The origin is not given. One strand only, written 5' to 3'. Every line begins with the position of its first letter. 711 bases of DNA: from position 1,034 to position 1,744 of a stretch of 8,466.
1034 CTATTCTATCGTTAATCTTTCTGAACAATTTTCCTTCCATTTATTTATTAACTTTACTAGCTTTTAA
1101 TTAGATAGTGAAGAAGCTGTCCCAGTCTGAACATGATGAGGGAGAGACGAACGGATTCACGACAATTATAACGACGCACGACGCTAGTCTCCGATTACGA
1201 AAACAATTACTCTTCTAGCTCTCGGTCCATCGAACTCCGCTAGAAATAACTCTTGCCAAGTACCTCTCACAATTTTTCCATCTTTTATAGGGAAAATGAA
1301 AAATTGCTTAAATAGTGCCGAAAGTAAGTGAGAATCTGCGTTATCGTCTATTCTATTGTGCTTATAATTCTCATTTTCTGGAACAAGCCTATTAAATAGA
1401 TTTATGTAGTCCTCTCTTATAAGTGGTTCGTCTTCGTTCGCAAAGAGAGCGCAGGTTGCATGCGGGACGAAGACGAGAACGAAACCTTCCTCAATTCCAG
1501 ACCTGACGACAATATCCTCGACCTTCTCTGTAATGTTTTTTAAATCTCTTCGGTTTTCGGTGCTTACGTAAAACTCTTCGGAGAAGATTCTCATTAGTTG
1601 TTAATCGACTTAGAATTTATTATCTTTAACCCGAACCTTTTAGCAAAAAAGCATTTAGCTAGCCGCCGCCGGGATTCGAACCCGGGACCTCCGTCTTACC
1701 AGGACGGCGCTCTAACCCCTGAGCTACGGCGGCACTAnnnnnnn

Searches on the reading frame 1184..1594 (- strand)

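Call 4: search_protein_families(library=pfam, proteins=[window:1184-1594:-], max_evalue=0.1)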
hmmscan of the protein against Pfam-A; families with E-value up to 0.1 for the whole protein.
window:1184-1594:- (136 aa): 1 family
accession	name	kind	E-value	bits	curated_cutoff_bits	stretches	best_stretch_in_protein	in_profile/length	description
PF01894.22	UPF0047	-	5.6e-37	126.9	27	1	20-131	1-115/117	Uncharacterised protein family UPF0047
